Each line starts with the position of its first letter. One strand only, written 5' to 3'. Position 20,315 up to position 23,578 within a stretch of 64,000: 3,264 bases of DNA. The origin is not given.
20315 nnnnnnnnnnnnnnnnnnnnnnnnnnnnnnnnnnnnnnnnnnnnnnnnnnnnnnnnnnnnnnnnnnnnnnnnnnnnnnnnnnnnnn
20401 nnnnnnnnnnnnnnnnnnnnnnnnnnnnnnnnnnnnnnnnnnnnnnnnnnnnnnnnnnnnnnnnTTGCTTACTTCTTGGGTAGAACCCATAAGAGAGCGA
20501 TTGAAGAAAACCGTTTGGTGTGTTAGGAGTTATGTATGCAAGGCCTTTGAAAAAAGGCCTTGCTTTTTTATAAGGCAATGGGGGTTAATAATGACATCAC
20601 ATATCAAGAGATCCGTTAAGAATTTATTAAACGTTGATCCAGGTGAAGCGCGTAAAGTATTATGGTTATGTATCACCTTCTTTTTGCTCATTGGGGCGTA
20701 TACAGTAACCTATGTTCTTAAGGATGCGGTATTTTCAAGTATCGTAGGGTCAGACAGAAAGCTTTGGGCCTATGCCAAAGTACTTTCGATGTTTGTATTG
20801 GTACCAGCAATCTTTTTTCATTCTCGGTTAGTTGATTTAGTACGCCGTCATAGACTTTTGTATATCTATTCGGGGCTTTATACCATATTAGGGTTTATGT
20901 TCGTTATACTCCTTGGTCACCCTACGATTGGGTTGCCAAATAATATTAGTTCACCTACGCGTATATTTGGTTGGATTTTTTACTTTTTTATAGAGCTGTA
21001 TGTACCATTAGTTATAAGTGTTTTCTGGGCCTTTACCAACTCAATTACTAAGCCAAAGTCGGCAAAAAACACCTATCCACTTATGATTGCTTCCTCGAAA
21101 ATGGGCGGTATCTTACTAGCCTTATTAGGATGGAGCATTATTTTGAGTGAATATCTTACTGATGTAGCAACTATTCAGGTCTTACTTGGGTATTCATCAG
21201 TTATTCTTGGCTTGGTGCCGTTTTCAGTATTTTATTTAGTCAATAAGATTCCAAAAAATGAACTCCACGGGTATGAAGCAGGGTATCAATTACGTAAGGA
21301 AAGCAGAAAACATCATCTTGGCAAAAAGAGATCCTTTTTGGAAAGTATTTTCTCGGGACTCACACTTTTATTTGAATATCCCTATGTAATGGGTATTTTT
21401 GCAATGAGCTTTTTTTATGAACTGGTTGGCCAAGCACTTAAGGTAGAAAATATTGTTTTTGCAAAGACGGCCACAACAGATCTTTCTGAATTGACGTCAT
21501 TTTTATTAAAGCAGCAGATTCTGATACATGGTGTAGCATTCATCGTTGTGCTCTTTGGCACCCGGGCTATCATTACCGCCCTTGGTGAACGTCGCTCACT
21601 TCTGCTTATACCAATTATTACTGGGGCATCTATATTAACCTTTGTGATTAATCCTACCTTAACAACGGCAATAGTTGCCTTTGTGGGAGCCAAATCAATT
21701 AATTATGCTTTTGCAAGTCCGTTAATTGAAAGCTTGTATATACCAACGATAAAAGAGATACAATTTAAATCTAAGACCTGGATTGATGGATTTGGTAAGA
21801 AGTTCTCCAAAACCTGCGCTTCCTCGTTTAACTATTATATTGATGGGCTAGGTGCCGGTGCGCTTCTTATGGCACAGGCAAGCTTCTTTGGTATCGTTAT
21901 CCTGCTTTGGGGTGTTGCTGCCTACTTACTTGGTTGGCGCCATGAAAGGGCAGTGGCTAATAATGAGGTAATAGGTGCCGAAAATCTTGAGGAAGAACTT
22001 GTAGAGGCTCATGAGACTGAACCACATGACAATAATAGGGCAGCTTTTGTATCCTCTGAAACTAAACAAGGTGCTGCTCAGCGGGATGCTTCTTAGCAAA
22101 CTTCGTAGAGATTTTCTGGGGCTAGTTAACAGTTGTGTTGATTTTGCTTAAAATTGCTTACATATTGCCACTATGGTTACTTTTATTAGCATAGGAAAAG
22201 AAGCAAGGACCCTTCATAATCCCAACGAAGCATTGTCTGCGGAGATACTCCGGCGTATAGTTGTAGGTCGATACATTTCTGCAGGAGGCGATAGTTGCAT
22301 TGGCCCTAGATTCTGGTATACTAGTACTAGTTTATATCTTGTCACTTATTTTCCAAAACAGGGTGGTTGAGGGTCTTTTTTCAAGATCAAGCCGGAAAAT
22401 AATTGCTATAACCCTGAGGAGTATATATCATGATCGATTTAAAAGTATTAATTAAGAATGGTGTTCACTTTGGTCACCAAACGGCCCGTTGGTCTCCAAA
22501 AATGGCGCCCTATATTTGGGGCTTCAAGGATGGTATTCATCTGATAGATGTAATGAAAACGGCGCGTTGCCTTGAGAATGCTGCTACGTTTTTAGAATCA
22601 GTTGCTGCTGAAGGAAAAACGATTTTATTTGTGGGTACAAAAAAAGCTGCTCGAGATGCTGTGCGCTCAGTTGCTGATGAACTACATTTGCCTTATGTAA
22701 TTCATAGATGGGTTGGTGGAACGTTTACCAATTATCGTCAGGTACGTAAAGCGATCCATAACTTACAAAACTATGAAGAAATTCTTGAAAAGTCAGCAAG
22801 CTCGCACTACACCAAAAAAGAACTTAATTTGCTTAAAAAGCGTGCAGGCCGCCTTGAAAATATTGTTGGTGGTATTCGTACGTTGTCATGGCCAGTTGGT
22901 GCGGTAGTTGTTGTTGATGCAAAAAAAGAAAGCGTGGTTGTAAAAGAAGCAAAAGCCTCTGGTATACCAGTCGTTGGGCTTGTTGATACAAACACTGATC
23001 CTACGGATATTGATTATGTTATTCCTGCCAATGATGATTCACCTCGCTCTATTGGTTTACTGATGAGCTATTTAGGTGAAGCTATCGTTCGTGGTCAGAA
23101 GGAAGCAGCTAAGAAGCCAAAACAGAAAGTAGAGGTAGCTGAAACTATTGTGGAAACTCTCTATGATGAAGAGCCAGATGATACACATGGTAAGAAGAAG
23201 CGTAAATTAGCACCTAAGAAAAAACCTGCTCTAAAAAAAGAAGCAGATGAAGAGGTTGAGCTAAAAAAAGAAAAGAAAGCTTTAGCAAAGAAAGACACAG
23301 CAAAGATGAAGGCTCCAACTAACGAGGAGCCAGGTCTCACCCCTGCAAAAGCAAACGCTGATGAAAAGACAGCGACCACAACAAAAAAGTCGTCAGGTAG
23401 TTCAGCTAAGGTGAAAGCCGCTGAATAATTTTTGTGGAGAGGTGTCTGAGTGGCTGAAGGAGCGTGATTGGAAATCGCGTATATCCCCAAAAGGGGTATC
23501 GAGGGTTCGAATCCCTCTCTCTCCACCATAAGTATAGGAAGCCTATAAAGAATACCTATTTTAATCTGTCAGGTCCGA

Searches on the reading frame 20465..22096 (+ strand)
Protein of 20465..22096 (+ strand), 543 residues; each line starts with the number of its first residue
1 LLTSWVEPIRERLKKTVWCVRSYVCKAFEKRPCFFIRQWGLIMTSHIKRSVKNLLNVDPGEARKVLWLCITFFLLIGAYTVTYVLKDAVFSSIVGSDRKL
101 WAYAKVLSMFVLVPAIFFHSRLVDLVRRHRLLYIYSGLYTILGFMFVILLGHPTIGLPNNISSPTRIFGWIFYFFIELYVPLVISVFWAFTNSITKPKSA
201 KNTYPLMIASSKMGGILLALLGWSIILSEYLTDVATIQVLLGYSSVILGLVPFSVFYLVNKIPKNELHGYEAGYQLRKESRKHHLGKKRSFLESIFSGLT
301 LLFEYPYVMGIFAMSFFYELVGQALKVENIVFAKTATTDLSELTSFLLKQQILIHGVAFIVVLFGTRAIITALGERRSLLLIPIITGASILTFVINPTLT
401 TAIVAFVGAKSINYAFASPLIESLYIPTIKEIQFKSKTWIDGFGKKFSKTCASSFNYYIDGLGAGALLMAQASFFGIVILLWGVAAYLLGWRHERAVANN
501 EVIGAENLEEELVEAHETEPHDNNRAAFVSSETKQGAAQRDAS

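Call 86: search_protein_families(library=pfam, proteins=[window:20465-22096:+], max_evalue=0.001)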
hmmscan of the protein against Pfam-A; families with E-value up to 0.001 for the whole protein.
window:20465-22096:+ (543 aa): 1 family
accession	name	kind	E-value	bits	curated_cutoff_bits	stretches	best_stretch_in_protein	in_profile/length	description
PF03219.20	TLC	-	8.1e-10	38.5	21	1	48-459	9-455/491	TLC ATP/ADP transporter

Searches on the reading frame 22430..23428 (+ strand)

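Call 86: search_protein_families(library=pfam, proteins=[window:22430-23428:+], max_evalue=0.001)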
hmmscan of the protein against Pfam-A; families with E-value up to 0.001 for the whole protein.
window:22430-23428:+ (332 aa): 1 family
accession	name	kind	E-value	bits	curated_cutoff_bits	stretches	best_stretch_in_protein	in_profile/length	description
PF00318.25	Ribosomal_S2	-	1.1e-75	254.1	26.1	1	7-222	1-216/216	Ribosomal protein S2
